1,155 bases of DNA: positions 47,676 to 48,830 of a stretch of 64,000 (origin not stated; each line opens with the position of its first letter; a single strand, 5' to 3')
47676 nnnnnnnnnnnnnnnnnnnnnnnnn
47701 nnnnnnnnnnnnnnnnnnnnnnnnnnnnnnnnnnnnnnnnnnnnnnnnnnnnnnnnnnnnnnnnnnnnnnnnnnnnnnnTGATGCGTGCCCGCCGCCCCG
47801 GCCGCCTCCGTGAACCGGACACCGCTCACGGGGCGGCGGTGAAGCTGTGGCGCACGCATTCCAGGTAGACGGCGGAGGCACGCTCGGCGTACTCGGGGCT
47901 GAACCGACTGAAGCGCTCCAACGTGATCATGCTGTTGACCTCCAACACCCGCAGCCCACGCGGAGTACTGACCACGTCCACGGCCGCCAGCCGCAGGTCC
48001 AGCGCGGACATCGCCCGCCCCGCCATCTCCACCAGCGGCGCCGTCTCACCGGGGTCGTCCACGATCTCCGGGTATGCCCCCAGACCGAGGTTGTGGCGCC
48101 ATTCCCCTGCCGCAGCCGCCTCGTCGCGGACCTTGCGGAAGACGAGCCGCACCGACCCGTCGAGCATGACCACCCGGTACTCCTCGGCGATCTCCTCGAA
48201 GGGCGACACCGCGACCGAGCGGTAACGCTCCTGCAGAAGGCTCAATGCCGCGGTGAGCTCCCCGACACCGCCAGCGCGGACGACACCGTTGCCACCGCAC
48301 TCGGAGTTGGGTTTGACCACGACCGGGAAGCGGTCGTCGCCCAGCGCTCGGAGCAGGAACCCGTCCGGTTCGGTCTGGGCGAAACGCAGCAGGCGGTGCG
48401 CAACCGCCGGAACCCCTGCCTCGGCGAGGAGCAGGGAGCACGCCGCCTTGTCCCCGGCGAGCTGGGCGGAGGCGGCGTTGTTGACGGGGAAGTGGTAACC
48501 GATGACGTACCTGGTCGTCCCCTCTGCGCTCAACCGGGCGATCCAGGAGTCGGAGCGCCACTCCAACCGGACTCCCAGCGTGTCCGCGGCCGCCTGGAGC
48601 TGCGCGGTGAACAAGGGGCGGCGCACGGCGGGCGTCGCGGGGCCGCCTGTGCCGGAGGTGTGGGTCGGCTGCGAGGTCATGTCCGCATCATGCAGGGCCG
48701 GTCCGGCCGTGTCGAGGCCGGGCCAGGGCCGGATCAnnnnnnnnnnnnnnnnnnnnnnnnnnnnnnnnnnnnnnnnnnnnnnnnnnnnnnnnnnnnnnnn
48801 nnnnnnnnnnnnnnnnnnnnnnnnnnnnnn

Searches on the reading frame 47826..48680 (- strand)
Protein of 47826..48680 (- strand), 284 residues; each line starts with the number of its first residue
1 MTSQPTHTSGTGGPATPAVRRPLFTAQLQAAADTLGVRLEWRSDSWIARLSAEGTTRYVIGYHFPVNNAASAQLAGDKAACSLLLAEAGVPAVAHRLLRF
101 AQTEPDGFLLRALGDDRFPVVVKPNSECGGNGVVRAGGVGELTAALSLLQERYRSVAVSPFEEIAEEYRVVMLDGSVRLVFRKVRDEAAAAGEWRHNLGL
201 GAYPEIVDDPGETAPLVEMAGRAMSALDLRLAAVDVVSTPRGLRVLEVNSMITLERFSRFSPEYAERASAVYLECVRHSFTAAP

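Call 91: search_protein_families(library=pfam, proteins=[window:47826-48680:-], max_evalue=0.001)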
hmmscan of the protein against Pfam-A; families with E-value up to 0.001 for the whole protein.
window:47826-48680:- (284 aa): 4 families
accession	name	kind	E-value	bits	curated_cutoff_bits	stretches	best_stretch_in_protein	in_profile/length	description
PF08443.16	RimK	-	8.5e-10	39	21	1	75-259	1-174/188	RimK-like ATP-grasp domain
PF14243.11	R2K_3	-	0.00011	22.9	26.3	1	153-255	74-155/169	ATP-grasp domain, R2K clade family 3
PF07478.18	Dala_Dala_lig_C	-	0.00019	21.5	24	0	84-261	1-185/204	D-ala D-ala ligase C-terminus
PF02955.21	GSH-S_ATP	-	0.00059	19.8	23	1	115-239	29-154/175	Prokaryotic glutathione synthetase, ATP-grasp domain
